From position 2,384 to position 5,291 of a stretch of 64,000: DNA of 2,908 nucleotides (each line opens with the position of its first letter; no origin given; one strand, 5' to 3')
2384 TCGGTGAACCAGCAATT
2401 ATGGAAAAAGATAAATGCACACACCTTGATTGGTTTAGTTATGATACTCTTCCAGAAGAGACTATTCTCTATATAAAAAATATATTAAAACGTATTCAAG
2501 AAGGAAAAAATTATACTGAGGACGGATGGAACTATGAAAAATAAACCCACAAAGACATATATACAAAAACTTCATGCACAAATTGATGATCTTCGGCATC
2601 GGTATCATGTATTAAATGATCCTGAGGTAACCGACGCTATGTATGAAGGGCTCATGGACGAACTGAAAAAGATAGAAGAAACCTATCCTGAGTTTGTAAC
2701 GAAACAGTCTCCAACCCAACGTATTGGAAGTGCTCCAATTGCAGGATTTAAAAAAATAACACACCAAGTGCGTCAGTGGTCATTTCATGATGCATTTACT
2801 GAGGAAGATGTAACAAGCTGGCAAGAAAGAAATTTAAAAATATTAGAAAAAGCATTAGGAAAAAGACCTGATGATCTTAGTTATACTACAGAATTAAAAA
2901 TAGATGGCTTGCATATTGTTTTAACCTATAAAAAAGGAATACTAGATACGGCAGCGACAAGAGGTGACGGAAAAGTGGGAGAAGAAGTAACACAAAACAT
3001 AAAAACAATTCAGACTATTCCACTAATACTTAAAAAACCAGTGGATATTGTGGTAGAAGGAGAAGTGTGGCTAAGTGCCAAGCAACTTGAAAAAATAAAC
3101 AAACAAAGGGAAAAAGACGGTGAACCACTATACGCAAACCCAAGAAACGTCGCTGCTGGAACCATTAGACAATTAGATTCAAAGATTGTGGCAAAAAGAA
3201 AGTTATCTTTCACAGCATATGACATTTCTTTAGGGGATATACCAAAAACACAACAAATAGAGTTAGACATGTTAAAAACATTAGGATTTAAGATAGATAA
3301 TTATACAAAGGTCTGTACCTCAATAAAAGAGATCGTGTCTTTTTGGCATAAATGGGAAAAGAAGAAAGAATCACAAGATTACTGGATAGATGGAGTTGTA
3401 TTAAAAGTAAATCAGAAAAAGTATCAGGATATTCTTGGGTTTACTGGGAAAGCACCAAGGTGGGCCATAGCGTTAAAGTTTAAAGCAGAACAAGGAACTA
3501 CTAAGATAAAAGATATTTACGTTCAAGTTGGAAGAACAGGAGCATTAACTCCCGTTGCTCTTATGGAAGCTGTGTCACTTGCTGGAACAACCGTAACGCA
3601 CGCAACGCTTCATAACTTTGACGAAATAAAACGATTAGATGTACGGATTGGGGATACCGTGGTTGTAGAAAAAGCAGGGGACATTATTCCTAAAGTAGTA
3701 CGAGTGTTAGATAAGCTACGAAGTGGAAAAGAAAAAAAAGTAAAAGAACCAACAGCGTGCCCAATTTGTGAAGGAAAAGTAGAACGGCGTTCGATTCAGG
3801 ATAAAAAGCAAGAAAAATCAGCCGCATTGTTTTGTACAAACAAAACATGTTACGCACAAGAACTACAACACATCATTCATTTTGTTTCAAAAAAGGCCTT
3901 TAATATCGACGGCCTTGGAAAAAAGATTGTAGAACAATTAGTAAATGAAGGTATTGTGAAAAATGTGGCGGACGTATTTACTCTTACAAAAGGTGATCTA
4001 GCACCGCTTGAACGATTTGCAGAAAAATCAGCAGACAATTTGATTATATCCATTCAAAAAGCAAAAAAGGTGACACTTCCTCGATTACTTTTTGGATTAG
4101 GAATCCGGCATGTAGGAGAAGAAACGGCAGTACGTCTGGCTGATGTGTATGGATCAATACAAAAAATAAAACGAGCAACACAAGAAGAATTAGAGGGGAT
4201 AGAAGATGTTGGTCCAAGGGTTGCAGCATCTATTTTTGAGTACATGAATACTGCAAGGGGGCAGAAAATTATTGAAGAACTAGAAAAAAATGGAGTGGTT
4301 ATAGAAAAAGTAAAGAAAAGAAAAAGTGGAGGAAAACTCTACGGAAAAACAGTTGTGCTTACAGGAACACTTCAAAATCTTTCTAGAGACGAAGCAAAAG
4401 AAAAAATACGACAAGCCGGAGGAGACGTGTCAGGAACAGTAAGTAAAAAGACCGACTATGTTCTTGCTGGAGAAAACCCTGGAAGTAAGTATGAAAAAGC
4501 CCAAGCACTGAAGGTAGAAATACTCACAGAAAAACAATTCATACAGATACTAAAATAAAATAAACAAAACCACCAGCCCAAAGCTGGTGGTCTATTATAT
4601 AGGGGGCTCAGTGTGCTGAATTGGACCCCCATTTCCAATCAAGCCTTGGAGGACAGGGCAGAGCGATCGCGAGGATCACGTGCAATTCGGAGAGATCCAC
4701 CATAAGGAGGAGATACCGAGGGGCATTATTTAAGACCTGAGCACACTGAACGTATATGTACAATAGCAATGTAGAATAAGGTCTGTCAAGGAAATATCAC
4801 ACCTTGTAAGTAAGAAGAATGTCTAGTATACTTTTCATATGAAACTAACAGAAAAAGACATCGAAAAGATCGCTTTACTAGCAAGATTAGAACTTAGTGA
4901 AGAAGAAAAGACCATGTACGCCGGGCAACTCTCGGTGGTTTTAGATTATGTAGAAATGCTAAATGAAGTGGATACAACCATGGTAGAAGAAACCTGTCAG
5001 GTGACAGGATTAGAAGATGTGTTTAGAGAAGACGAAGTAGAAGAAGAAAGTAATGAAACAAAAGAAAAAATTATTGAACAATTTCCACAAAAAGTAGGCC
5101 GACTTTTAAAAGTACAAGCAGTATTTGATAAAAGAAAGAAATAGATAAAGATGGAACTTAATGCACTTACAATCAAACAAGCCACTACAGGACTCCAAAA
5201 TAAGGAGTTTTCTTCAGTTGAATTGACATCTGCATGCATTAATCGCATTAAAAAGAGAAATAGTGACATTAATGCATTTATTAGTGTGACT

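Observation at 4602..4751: ~150-nt G+C-rich structured element between the ligA terminator and gatC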

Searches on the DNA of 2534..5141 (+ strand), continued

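Call 91: search_with_rna_model(model_id=R1, sources=[L060, L061, L062], filters=off, max_evalue=1)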
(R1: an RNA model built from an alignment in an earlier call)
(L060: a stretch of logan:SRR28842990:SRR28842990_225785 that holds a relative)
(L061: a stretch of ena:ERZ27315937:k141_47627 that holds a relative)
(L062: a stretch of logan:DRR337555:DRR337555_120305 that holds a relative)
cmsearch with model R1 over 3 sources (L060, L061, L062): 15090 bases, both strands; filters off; matches with E-value up to 1: 0.
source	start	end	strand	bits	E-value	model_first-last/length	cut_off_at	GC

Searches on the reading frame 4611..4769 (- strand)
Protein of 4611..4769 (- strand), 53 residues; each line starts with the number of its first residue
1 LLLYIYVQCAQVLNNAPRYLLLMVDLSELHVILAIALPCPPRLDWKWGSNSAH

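Call 71: find_homologous_proteins(query=window:4611-4769:-, max_evalue=10)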
Query seq(53 aa): no candidate shares three 5-residue words with the query. No homologue found.
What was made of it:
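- On Small protein or type I toxin gene: No protein shares words with the 53-aa frame (call 71).
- Checked: The 53-aa ORF shares no words with any of 5.8 billion proteins (call 71).
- The 53-aa frame shares no words with any database protein, and the same search returned no protein from this species either, so none of its assemblies has this ORF on record (call 71).
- Tried and rejected: The 53-aa ORF has no database relatives (call 71).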

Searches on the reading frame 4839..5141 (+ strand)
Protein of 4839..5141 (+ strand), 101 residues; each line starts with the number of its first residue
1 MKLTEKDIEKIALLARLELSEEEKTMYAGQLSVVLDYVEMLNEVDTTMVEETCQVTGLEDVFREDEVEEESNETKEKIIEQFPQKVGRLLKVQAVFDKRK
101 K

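Call 11: find_encoding_contigs(protein=window:4839-5141:+, flank=3000, max_places=10)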
Protein window:4839-5141:+ (101 aa): 23 contigs read that carry it; 2 places shown.
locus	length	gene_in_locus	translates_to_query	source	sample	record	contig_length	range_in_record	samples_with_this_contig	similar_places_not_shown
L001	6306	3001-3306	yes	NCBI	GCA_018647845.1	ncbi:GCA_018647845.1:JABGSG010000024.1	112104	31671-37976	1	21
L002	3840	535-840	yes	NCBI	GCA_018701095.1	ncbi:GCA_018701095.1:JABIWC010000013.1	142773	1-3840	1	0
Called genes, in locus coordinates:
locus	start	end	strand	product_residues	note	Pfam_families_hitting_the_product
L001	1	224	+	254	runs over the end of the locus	PF06750:A24_N_bact, PF01478:Peptidase_A24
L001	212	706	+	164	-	PF00293:NUDIX, PF14815:NUDIX_4 (weak)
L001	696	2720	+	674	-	PF22745:Nlig-Ia, PF01653:DNA_ligase_aden, PF03120:OB_DNA_ligase, PF12826:HHH_2, PF14520:HHH_5 (weak), PF00533:BRCT, PF12738:PTCB-BRCT (weak)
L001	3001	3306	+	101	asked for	PF02686:GatC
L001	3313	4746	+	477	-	PF01425:Amidase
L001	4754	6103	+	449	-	PF18306:LDcluster4, PF03641:Lysine_decarbox, PF18306:LDcluster4, PF03641:Lysine_decarbox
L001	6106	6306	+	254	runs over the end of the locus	PF01790:LGT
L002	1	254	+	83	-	PF00533:BRCT, PF12738:PTCB-BRCT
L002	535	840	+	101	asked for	PF02686:GatC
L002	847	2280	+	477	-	PF01425:Amidase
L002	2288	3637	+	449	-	PF18306:LDcluster4, PF03641:Lysine_decarbox, PF18306:LDcluster4, PF03641:Lysine_decarbox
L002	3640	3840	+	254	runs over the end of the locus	PF01790:LGT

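Call 12: find_related_loci(query=window:4839-5141:+, collection=genome_contigs, flank=3000)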
Query window:4839-5141:+ (101 aa) in genome_contigs; peptide patterns used: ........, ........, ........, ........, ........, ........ (x = any residue, [..] = any of these).
229 stretches matched a pattern; 25 encode a relative of the query (tblastn E <= 1e-3); 25 distinct loci.
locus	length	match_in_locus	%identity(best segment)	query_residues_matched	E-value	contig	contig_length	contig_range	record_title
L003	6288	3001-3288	76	1-96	3e-41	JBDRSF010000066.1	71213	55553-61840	MAG: Candidatus Magasanikbacteria bacterium isolate MEGAHIT-group-3.130 k141_527082, whole genome shotgun sequence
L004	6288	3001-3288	69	1-96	9e-41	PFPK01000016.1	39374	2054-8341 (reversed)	MAG: Candidatus Magasanikbacteria bacterium CG_4_10_14_0_2_um_filter_37_12 CG_4_10_14_0.2_scaffold_246_c, whole genome s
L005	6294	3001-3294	72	1-98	9e-41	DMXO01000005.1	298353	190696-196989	MAG TPA_asm: Candidatus Magasanikbacteria bacterium isolate UBA11699 contig_358, whole genome shotgun sequence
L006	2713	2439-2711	78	1-91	1e-39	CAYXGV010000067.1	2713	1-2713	MAG TPA_asm: uncultured Gammaproteobacteria bacterium isolate SRP178699_co1_205 genome assembly, contig: NODE_62466_leng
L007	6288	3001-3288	72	1-96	1e-39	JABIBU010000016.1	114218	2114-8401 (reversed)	MAG: Candidatus Magasanikbacteria bacterium isolate SI048_bin34 k141_1018967, whole genome shotgun sequence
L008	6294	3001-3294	70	1-98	4e-38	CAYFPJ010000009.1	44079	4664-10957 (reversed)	MAG TPA_asm: uncultured Gammaproteobacteria bacterium isolate ERP019367_co2_52 genome assembly, contig: NODE_748_length_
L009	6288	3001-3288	72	1-96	6e-38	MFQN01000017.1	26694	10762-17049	MAG: Candidatus Magasanikbacteria bacterium RIFCSPLOWO2_12_FULL_43_12 rifcsplowo2_12_scaffold_3226, whole genome shotgun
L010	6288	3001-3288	70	1-96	4e-38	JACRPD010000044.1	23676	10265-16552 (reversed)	MAG: Candidatus Magasanikbacteria bacterium isolate NC_groundwater_1978_Pr3_S-0.2um_44_3 scaffold_400670, whole genome s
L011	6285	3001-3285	69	2-96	5e-38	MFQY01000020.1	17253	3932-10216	MAG: Candidatus Magasanikbacteria bacterium RIFOXYC2_FULL_40_16 rifoxyc2_full_scaffold_2168, whole genome shotgun sequen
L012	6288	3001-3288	69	1-96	2e-37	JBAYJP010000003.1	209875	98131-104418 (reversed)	MAG: Candidatus Magasanikiibacteriota bacterium isolate SO_2016_GW1_59 scaffold00117_OW334_2016, whole genome shotgun se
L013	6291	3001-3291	65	1-97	3e-36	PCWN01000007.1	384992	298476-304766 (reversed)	MAG: Candidatus Magasanikbacteria bacterium CG11_big_fil_rev_8_21_14_0_20_39_34 CG11_8_21_14_0.20_scaffold_27_c, whole g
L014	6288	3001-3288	69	1-96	4e-36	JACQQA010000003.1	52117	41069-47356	MAG: Candidatus Magasanikbacteria bacterium isolate NC_groundwater_1321_Ag_S-0.2um_45_150 S_p2_S4_coassembly_k141_125465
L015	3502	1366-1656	74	1-97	4e-35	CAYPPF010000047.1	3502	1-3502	MAG TPA_asm: uncultured Gammaproteobacteria bacterium isolate SRP200020_co3_83 genome assembly, contig: NODE_38527_lengt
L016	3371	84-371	57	1-96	1e-33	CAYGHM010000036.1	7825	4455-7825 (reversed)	MAG TPA_asm: uncultured Gammaproteobacteria bacterium isolate ERP113451_co1_442 genome assembly, contig: NODE_12004_leng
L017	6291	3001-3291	61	1-97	8e-34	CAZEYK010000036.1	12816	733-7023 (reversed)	MAG TPA_asm: uncultured Gammaproteobacteria bacterium isolate SRP118108_co5_163 genome assembly, contig: NODE_5083_lengt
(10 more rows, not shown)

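Call 28: list_cluster_members(proteins=[P0001, window:4839-5141:+, window:5151-6581:+])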
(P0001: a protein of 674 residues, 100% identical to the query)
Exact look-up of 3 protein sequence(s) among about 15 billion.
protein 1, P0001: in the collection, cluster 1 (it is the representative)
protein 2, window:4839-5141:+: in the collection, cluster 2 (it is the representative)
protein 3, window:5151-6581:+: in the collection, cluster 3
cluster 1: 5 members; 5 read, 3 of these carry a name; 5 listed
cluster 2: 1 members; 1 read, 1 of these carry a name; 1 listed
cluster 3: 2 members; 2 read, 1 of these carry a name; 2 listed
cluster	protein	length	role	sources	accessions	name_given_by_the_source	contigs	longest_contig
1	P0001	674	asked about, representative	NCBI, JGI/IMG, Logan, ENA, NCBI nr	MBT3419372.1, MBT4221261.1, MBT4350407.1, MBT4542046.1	MAG: NAD-dependent DNA ligase LigA [Candidatus Magasanikbacteria bacterium] | DNA ligase (NAD+) | NAD-dependent DNA ligase LigA [Candidatus Magasanikbacteria bacterium]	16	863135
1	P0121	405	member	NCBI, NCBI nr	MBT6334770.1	MAG: NAD-dependent DNA ligase LigA, partial [Candidatus Magasanikbacteria bacterium] | NAD-dependent DNA ligase LigA [Candidatus Magasanikbacteria bacterium]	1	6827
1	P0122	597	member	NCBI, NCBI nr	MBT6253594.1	MAG: NAD-dependent DNA ligase LigA, partial [Candidatus Magasanikbacteria bacterium] | NAD-dependent DNA ligase LigA [Candidatus Magasanikbacteria bacterium]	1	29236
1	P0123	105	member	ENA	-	-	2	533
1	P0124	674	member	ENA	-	-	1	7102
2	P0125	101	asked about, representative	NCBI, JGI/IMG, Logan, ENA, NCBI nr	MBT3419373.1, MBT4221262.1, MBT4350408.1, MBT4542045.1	MAG: Asp-tRNA(Asn)/Glu-tRNA(Gln) amidotransferase subunit GatC [Candidatus ... | aspartyl-tRNA(Asn)/glutamyl-tRNA(Gln) amidotransferase subunit C | Asp-tRNA(Asn)/Glu-tRNA(Gln) amidotransferase subunit GatC [Candidatus Magasanikbacteria ...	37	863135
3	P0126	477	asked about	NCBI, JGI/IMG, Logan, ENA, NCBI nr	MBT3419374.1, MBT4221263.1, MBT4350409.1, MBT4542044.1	MAG: Asp-tRNA(Asn)/Glu-tRNA(Gln) amidotransferase subunit GatA [Candidatus ... | aspartyl-tRNA(Asn)/glutamyl-tRNA(Gln) amidotransferase subunit A | Asp-tRNA(Asn)/Glu-tRNA(Gln) amidotransferase subunit GatA [Candidatus Magasanikbacteria ...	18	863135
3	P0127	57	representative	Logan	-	-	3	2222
